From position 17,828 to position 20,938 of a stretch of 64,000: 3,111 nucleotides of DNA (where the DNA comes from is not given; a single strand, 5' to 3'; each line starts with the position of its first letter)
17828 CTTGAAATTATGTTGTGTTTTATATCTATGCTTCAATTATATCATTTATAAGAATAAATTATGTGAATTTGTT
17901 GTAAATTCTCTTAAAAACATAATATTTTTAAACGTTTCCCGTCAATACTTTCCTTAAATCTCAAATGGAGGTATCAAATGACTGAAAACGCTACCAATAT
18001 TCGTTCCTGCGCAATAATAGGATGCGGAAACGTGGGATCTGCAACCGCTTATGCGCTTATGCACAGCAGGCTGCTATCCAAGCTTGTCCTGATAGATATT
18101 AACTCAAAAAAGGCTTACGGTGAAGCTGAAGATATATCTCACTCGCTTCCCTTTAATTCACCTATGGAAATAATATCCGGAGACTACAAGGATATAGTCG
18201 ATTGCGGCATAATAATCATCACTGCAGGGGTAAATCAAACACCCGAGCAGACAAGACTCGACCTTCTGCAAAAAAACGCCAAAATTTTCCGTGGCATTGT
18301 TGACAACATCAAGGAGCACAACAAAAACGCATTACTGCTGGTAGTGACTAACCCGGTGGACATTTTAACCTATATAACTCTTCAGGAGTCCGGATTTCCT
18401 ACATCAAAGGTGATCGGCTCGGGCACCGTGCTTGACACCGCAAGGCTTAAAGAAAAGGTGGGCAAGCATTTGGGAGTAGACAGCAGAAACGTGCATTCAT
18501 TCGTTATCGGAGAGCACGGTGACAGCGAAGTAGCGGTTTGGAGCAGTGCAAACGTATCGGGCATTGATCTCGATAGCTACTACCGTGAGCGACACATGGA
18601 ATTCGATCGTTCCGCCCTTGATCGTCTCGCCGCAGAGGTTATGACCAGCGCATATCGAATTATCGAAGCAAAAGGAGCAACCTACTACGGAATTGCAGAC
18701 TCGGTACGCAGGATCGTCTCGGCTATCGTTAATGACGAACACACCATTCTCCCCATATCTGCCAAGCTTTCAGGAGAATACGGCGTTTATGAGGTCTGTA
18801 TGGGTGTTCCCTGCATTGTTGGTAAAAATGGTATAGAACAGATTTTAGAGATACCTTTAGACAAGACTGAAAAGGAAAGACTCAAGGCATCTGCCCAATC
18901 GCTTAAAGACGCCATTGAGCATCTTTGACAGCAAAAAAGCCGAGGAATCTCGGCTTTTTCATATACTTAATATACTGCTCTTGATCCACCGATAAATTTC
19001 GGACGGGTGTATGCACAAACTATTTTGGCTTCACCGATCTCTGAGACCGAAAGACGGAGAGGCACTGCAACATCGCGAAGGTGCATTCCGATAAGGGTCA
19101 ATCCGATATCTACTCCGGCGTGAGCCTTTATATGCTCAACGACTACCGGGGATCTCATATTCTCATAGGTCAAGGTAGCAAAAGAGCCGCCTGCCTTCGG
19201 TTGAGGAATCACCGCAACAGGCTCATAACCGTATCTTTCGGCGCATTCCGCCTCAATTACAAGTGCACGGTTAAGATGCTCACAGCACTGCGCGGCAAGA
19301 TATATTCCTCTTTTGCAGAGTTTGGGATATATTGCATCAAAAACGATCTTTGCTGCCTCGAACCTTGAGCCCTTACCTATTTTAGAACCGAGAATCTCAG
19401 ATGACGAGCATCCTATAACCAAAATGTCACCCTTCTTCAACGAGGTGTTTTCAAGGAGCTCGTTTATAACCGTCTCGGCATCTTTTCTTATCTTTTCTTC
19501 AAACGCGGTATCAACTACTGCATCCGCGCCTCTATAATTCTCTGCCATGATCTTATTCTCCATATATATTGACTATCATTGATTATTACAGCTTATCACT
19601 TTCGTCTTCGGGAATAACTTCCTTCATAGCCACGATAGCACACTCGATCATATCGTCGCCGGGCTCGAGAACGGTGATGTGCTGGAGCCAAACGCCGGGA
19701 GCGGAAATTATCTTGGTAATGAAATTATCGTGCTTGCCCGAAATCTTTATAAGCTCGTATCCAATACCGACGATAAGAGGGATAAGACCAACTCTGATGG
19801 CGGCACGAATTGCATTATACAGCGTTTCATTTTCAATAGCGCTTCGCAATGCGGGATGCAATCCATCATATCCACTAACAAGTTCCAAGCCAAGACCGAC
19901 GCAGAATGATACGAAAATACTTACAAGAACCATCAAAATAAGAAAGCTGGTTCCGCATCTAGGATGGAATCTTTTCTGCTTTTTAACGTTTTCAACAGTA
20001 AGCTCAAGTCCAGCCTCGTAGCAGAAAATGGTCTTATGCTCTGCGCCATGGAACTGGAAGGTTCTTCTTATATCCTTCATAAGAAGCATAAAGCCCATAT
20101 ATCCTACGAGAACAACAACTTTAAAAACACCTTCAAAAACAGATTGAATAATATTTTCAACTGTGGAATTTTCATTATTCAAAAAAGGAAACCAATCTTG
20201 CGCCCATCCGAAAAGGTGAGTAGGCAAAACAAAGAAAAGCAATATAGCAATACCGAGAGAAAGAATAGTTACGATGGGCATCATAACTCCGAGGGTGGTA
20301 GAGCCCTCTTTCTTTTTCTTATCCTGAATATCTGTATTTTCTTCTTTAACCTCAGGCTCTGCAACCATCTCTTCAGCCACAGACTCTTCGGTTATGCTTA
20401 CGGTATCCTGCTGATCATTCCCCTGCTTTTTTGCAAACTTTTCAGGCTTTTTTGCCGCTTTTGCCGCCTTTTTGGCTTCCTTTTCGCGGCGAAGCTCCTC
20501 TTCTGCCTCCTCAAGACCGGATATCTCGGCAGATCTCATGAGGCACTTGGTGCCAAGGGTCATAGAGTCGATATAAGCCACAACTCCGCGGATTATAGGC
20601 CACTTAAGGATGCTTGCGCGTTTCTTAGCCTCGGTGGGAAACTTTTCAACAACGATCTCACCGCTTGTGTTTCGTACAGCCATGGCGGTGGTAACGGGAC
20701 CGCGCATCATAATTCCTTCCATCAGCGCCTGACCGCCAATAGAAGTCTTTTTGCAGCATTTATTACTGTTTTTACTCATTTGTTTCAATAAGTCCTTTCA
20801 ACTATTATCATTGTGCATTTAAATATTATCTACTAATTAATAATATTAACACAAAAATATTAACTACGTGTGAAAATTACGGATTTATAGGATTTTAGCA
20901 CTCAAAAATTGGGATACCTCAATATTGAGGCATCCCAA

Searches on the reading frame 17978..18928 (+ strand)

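Call 80: search_protein_families(library=pfam, proteins=[window:17978-18928:+], max_evalue=1e-10)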
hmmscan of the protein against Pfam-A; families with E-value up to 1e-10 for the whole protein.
window:17978-18928:+ (316 aa): 2 families
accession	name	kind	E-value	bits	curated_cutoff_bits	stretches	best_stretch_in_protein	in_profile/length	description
PF02866.23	Ldh_1_C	-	1.8e-41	142.5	22.6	1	150-315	1-169/174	lactate/malate dehydrogenase, alpha/beta C-terminal domain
PF00056.29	Ldh_1_N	-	2.1e-40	138.5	27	1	12-147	4-141/141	lactate/malate dehydrogenase, NAD binding domain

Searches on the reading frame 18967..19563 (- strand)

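Call 80: search_protein_families(library=pfam, proteins=[window:18967-19563:-], max_evalue=1e-10)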
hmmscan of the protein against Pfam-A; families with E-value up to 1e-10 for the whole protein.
window:18967-19563:- (198 aa): 1 family
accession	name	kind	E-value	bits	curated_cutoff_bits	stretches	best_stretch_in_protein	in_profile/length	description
PF04260.17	DUF436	-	8.5e-77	257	25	1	29-198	2-171/171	Protein of unknown function (DUF436)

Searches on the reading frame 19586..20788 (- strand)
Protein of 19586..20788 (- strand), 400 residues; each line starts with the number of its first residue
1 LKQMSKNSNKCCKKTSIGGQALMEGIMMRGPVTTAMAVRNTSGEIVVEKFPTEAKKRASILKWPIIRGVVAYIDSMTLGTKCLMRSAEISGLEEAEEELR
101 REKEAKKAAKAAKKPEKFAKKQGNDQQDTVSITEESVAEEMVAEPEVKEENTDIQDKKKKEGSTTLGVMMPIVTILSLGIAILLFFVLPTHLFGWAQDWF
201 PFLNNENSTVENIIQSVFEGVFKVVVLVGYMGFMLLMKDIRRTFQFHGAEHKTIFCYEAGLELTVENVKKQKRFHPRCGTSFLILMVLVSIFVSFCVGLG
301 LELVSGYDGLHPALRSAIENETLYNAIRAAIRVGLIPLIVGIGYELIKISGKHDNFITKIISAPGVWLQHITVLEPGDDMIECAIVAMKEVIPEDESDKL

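Call 80: search_protein_families(library=pfam, proteins=[window:19586-20788:-], max_evalue=1e-10)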
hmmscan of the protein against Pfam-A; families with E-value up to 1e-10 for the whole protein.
window:19586-20788:- (400 aa): 1 family
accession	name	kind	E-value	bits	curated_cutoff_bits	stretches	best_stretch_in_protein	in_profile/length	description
PF07136.16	DUF1385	-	5.5e-78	261.8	22.1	1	63-393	1-226/227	Protein of unknown function (DUF1385)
